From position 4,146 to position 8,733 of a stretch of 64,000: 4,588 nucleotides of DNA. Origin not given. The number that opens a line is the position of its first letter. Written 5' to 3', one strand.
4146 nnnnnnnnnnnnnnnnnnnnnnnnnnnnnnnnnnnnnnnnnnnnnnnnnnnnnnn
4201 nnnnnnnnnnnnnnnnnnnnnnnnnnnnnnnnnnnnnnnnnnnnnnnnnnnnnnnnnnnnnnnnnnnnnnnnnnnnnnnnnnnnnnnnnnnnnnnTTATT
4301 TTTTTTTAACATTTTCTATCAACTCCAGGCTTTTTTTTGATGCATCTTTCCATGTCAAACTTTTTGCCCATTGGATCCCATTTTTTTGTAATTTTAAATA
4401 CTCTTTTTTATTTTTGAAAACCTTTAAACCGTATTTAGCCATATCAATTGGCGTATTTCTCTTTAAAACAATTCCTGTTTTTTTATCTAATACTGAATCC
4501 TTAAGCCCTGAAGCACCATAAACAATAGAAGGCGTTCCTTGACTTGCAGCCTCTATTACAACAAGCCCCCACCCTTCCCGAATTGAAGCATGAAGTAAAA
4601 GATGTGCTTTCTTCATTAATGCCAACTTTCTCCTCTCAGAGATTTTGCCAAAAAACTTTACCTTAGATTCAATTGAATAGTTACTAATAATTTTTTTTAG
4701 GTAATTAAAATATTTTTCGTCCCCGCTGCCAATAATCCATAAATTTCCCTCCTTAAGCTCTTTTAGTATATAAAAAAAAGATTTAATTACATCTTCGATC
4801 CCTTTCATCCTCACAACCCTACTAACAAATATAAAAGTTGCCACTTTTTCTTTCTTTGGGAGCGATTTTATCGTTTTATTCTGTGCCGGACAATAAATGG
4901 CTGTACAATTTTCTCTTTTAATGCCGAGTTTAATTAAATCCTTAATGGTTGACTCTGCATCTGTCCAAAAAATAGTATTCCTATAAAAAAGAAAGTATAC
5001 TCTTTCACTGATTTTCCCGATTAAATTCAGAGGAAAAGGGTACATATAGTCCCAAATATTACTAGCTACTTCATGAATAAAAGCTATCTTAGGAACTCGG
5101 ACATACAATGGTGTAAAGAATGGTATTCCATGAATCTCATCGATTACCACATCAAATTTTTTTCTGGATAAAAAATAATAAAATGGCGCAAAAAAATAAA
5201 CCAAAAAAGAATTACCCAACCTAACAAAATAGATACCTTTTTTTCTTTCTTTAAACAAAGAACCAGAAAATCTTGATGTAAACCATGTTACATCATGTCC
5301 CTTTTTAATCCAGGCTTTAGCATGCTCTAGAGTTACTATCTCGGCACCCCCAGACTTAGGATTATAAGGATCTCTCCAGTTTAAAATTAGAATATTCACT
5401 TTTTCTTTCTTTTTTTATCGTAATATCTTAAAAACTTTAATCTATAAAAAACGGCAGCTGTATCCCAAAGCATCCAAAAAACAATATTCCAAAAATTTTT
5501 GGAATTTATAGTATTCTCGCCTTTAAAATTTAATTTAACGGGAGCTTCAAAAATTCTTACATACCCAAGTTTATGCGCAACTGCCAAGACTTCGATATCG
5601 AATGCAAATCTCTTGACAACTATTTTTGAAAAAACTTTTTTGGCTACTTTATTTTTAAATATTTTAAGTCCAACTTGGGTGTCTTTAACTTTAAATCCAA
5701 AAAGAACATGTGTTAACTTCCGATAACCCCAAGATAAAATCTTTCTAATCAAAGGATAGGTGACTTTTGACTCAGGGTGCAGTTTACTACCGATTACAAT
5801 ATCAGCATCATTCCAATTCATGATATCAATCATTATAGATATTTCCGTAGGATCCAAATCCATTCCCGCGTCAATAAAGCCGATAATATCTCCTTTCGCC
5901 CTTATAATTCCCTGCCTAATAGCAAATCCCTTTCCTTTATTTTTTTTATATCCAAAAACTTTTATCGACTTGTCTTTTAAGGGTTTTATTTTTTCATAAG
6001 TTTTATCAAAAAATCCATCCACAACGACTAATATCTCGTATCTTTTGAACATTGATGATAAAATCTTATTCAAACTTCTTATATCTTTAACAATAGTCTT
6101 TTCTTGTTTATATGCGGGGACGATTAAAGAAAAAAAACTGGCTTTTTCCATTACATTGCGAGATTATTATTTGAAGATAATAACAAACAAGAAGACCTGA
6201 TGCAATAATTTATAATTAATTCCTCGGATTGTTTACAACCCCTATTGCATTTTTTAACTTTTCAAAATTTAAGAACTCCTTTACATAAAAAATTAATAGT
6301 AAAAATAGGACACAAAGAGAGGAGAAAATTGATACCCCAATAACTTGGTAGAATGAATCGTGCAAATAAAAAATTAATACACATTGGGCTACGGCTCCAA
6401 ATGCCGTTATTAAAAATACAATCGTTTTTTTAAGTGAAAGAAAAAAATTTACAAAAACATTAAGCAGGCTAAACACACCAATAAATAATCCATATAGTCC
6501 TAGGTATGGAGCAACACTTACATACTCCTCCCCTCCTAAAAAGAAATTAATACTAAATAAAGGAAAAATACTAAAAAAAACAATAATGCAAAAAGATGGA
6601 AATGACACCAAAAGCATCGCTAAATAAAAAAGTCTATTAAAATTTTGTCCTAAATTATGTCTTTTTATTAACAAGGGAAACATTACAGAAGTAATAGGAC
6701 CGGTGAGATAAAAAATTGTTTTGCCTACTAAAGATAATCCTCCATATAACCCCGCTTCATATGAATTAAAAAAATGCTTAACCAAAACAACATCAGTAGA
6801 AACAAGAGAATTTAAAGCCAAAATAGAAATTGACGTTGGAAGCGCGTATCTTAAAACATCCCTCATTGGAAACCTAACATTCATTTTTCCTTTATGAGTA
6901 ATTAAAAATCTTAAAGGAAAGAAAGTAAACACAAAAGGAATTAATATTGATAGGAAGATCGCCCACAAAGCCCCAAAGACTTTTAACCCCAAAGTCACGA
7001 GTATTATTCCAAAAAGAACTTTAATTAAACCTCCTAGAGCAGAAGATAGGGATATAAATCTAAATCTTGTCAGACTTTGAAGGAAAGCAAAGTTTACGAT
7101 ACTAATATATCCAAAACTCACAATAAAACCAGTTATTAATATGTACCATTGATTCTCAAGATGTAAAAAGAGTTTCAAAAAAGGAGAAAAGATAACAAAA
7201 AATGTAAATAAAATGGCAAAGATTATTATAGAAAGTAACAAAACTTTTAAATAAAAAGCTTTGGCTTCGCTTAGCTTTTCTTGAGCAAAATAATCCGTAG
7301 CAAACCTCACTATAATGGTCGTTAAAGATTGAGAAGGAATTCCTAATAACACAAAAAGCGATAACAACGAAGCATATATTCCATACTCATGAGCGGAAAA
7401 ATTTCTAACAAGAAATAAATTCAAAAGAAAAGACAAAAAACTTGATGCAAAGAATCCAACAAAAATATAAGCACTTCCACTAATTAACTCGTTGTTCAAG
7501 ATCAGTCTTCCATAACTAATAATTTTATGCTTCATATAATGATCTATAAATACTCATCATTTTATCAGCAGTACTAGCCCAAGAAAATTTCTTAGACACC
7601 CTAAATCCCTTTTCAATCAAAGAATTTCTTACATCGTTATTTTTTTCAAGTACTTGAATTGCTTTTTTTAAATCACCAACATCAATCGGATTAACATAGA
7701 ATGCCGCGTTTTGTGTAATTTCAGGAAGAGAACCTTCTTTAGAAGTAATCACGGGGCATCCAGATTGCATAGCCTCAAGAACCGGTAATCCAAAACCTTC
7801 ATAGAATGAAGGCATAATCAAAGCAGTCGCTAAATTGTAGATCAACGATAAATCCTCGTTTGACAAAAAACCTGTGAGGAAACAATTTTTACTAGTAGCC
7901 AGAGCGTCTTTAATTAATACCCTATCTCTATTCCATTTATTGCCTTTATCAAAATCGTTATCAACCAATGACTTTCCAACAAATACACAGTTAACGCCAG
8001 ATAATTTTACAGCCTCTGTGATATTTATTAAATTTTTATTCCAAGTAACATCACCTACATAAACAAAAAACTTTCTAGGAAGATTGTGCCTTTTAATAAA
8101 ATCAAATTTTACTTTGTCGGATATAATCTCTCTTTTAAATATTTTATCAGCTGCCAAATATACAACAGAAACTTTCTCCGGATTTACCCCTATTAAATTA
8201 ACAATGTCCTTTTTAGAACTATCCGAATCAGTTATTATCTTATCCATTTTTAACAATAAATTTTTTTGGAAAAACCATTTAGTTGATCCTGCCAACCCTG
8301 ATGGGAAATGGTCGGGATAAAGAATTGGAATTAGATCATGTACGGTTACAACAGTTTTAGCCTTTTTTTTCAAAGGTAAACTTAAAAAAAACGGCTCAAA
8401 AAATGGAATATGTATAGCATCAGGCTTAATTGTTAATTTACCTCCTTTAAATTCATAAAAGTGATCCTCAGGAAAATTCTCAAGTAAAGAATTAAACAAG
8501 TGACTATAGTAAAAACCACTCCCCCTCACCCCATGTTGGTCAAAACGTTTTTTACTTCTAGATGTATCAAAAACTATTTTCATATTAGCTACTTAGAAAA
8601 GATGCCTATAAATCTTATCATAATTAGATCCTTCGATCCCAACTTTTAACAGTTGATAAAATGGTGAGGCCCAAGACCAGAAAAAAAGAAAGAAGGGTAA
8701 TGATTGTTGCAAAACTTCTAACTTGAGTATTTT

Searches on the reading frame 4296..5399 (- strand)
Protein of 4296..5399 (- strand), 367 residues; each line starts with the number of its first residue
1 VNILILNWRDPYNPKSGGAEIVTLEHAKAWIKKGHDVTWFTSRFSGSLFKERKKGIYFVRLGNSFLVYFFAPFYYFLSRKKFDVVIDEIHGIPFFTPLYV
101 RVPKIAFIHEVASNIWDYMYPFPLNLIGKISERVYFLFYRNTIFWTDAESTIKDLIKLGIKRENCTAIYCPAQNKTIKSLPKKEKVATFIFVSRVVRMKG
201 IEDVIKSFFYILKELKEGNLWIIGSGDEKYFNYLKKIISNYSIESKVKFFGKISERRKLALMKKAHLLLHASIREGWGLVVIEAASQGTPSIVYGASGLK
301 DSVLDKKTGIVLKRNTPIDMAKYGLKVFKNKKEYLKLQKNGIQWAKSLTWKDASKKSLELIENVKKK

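Call 16: search_protein_families(library=pfam, proteins=[window:4296-5399:-], max_evalue=0.001)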
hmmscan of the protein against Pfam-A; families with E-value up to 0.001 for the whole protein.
window:4296-5399:- (367 aa): 4 families
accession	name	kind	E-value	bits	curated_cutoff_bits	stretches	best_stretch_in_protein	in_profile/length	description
PF00534.26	Glycos_transf_1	-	3.3e-33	115.1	26.4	1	174-344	3-172/172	Glycosyl transferases group 1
PF13692.12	Glyco_trans_1_4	-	9.8e-19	68.5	27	1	188-326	3-138/142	Glycosyl transferases group 1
PF13439.12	Glyco_transf_4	-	4.2e-12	46.8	28.5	1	17-171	2-165/170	Glycosyltransferase Family 4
PF20706.3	GT4-conflict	-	1.4e-10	41.2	26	1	176-306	187-323/385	Family 4 Glycosyltransferase in conflict systems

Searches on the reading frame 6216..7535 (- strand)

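Call 16: search_protein_families(library=pfam, proteins=[window:6216-7535:-], max_evalue=0.001)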
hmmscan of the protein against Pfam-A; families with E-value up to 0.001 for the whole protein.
window:6216-7535:- (439 aa): 2 families
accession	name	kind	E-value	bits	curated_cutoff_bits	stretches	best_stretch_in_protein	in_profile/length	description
PF01943.22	Polysacc_synt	-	1.9e-11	44.4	28.2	1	19-291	3-272/274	Polysaccharide biosynthesis protein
PF13440.11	Polysacc_synt_3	-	2.9e-09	37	23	1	42-335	2-286/293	Polysaccharide biosynthesis protein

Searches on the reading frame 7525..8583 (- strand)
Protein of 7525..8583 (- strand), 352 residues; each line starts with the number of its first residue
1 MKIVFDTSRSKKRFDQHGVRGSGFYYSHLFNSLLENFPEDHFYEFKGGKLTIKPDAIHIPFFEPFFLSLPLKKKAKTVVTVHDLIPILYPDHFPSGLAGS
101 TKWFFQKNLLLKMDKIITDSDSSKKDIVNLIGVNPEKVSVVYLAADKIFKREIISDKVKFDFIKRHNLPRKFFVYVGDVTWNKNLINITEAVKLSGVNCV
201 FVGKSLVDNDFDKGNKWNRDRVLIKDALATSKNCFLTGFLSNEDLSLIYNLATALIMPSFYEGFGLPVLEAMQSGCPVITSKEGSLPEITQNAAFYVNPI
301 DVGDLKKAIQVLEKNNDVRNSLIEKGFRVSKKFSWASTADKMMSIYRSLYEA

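Call 16: search_protein_families(library=pfam, proteins=[window:7525-8583:-], max_evalue=0.001)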
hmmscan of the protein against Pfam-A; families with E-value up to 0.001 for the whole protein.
window:7525-8583:- (352 aa): 6 families
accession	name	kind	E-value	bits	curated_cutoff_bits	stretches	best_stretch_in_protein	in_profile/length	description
PF00534.26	Glycos_transf_1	-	7.9e-28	97.6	26.4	1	160-326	5-169/172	Glycosyl transferases group 1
PF13692.12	Glyco_trans_1_4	-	1.9e-17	64.3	27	1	172-312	3-139/142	Glycosyl transferases group 1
PF13439.12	Glyco_transf_4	-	5.2e-12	46.6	28.5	1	52-144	71-165/170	Glycosyltransferase Family 4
PF20706.3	GT4-conflict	-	3.1e-06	26.9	26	1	250-283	280-313/385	Family 4 Glycosyltransferase in conflict systems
PF13579.12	Glyco_trans_4_4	-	3.2e-05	24.7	29.7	1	53-142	71-156/158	Glycosyl transferase 4-like domain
PF13524.12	Glyco_trans_1_2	-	7.8e-05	23.1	25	1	196-343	14-143/144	Glycosyl transferase-like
